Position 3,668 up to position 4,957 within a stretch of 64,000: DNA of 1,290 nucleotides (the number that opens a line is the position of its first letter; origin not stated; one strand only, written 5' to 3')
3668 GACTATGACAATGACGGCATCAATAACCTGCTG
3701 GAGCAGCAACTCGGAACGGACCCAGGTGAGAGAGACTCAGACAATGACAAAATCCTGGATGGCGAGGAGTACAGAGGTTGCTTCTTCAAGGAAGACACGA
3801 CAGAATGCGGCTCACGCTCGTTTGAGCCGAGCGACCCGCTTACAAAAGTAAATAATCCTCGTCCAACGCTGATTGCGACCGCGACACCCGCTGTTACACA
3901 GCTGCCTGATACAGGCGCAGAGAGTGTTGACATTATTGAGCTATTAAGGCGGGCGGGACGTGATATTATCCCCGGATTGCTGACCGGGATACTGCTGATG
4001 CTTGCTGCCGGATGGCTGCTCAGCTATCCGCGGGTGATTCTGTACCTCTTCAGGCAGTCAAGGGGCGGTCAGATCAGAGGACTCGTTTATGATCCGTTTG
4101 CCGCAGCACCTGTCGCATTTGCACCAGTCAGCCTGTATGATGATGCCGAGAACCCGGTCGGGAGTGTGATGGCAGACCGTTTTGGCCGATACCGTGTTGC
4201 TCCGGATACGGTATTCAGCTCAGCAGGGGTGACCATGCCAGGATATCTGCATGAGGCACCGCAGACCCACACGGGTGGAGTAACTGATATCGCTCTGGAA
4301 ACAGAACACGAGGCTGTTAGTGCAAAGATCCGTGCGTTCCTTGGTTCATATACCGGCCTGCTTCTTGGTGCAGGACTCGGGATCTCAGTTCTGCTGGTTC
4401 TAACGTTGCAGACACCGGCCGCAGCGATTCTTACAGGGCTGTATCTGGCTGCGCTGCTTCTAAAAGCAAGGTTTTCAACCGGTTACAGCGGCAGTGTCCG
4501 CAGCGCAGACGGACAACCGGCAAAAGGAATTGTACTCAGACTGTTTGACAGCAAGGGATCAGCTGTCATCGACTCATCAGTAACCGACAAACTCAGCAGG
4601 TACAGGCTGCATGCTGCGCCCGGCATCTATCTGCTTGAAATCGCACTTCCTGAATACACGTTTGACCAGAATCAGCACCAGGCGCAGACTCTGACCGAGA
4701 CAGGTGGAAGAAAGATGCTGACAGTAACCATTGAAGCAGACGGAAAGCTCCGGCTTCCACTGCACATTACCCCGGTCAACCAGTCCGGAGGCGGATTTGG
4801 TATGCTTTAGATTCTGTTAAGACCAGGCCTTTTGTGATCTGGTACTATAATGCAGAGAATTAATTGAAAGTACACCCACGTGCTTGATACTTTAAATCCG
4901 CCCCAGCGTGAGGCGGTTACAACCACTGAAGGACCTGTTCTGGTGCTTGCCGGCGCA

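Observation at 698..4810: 1370-aa surface protein with an internal LPDTG-plus-TM signal followed by extra Cna-B/CarboxypepD_reg-like domains and Ca-binding TSP3-type repeats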

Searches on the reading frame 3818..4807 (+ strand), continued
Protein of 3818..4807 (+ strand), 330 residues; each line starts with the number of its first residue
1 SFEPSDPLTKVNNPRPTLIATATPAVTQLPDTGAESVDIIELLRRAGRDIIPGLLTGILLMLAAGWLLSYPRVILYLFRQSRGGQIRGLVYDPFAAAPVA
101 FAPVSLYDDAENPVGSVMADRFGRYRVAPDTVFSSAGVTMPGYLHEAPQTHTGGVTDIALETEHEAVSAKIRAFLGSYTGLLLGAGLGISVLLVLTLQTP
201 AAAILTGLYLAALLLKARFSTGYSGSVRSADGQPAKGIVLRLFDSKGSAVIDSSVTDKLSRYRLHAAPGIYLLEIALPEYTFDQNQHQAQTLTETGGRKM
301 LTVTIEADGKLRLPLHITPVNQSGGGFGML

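Call 73: find_encoding_contigs(protein=P0151, flank=10000, max_places=1)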
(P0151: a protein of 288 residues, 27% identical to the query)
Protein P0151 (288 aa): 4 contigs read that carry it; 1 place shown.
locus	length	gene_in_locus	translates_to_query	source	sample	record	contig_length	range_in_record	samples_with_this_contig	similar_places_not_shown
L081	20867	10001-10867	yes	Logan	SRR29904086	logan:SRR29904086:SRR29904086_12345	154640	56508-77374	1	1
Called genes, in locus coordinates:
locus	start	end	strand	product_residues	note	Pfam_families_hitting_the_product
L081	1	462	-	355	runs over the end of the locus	-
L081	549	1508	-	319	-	PF13361:UvrD_C, PF13538:UvrD_C_2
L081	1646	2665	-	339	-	PF00580:UvrD-helicase, PF13245:AAA_19, PF13604:AAA_30 (faint), PF13361:UvrD_C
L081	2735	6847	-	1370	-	-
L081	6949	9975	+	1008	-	PF18884:TSP3_bac (weak)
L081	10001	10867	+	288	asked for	PF13620:CarboxypepD_reg, PF13715:CarbopepD_reg_2 (faint)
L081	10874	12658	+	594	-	PF01841:Transglut_core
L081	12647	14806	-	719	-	PF03485:Arg_tRNA_synt_N, PF00750:tRNA-synt_1d, PF05746:DALR_1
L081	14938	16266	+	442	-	PF08275:DNAG_N, PF13662:Toprim_4, PF01751:Toprim, PF13155:Toprim_2, PF10410:DnaB_bind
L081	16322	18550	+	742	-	PF17854:FtsK_alpha, PF01580:FtsK_SpoIIIE, PF09397:FtsK_gamma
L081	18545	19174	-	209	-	PF00702:Hydrolase, PF12710:HAD, PF13419:HAD_2, PF13242:Hydrolase_like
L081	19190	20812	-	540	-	-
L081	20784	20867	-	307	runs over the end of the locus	-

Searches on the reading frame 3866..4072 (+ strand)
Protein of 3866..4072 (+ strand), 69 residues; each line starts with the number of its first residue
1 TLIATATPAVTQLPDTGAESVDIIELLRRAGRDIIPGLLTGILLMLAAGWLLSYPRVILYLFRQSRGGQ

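Call 76: search_protein_families(library=ncbifam, proteins=[window:3866-4072:+], max_evalue=10)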
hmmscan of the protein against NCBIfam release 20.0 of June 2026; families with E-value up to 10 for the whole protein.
seq(69 aa): 1 family
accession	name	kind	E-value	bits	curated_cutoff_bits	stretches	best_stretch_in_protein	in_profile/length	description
TIGR01167.1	LPXTG_anchor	domain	0.055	14.2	15.9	0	38-52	14-28/34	LPXTG cell wall anchor domain-containing protein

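Call 77: search_protein_families(library=pfam, proteins=[window:3866-4072:+], max_evalue=10)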
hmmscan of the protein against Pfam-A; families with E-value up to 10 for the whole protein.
seq(69 aa): 1 family
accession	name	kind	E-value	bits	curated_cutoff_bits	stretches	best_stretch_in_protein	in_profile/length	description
PF00746.26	Gram_pos_anchor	-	0.22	12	20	1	8-19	4-15/43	LPXTG cell wall anchor motif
